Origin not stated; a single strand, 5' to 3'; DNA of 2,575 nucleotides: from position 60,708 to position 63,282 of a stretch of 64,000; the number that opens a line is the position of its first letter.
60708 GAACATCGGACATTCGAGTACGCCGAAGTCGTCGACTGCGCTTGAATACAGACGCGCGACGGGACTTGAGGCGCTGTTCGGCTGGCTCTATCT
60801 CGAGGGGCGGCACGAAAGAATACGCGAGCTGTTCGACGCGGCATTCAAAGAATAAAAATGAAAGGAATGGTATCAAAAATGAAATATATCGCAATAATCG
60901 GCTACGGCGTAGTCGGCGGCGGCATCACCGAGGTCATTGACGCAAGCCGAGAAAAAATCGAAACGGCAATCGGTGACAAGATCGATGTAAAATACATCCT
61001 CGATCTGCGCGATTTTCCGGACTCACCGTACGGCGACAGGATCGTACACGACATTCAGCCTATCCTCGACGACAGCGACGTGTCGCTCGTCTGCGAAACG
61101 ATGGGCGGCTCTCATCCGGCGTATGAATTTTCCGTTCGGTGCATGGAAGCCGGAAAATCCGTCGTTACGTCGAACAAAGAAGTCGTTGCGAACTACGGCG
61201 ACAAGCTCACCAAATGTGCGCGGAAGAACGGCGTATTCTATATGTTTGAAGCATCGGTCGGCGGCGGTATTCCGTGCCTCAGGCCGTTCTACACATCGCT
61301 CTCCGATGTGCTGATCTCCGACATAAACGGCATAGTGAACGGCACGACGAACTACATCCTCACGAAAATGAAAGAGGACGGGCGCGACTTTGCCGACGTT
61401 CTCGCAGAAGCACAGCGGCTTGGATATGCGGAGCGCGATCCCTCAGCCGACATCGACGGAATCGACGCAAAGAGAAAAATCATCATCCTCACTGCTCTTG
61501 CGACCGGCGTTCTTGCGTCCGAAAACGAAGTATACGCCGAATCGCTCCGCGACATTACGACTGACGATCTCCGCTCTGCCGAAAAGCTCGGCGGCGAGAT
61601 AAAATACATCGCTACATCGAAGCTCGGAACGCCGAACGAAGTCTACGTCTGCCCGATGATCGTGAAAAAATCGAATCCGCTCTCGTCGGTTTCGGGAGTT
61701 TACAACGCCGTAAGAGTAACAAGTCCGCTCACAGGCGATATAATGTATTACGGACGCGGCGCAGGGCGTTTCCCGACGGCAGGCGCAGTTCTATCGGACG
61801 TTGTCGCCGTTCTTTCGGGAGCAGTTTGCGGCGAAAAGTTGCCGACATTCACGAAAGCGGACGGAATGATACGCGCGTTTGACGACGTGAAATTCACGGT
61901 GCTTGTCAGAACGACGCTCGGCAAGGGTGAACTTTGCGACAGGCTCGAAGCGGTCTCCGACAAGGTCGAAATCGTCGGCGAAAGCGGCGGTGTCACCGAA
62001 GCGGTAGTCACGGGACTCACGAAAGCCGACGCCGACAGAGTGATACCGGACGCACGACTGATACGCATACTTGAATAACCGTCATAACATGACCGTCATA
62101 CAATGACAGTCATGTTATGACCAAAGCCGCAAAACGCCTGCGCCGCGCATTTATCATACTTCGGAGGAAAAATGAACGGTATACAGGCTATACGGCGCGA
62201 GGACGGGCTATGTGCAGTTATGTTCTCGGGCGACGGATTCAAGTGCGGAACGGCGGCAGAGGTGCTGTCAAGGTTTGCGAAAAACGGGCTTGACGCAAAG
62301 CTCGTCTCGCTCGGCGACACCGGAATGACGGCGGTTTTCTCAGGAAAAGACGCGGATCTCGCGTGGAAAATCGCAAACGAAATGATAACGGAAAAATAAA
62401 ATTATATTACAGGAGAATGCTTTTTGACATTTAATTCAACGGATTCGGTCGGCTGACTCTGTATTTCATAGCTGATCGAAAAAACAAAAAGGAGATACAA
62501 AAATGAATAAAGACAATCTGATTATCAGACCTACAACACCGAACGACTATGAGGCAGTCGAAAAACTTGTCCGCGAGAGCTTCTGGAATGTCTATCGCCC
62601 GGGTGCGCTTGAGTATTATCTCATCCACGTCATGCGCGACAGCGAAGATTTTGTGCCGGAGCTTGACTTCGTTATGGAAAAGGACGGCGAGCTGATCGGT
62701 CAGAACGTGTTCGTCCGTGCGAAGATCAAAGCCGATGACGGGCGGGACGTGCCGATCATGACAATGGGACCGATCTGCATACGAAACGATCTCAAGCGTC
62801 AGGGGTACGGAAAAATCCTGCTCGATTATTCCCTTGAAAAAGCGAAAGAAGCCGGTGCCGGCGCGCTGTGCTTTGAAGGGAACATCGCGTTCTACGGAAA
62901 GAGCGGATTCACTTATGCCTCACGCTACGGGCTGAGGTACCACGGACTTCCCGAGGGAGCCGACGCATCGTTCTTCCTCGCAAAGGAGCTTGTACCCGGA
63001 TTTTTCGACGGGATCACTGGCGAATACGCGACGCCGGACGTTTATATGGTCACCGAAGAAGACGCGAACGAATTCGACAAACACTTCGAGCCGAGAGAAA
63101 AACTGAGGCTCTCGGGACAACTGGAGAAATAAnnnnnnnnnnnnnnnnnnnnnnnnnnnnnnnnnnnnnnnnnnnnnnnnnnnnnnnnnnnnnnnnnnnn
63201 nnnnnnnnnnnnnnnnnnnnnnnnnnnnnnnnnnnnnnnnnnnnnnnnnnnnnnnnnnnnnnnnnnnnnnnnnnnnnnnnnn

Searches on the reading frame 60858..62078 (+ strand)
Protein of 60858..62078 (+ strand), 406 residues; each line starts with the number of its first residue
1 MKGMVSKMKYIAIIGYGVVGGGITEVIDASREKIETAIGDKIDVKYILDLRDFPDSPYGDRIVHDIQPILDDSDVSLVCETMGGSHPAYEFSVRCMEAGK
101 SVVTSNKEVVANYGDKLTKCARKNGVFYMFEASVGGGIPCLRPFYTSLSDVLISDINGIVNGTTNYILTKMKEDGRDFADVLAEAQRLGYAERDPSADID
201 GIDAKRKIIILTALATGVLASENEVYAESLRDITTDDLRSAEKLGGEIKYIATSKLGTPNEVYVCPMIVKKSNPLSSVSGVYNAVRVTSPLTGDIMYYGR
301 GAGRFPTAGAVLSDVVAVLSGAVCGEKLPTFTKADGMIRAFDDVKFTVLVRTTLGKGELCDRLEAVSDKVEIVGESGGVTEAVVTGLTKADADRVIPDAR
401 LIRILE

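Call 48: search_protein_families(library=pfam, proteins=[window:60858-62078:+], max_evalue=0.00001)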
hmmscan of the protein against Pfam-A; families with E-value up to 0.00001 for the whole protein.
window:60858-62078:+ (406 aa): 2 families
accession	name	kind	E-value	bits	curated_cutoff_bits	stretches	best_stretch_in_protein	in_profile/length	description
PF00742.24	Homoserine_dh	-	6.5e-56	189.3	22.9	1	139-316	1-173/173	Homoserine dehydrogenase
PF03447.22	NAD_binding_3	-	1.5e-10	42.2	24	1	15-130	1-115/116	Homoserine dehydrogenase, NAD binding domain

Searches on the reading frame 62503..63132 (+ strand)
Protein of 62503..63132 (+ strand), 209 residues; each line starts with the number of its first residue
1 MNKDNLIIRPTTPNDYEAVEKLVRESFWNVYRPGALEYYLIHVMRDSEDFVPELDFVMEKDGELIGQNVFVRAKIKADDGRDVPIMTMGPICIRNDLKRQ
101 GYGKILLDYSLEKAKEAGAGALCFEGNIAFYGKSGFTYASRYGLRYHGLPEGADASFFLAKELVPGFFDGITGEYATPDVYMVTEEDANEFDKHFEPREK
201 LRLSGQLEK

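Call 36: find_encoding_contigs(protein=window:62503-63132:+, flank=3000, max_places=8)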
Protein window:62503-63132:+ (209 aa): no gene with exactly this product is on record in the collection.

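Call 48: search_protein_families(library=pfam, proteins=[window:62503-63132:+], max_evalue=0.00001)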
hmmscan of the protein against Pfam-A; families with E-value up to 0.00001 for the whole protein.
window:62503-63132:+ (209 aa): 3 families
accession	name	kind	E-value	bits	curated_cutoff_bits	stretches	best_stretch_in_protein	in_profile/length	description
PF00583.31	Acetyltransf_1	-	2.1e-08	34.9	20.7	1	26-136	3-116/116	Acetyltransferase (GNAT) family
PF13527.13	Acetyltransf_9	-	4.7e-07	30.3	25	1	8-139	2-127/127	Acetyltransferase (GNAT) domain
PF13508.13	Acetyltransf_7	-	1.4e-06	29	27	1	56-137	6-83/84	Acetyltransferase (GNAT) domain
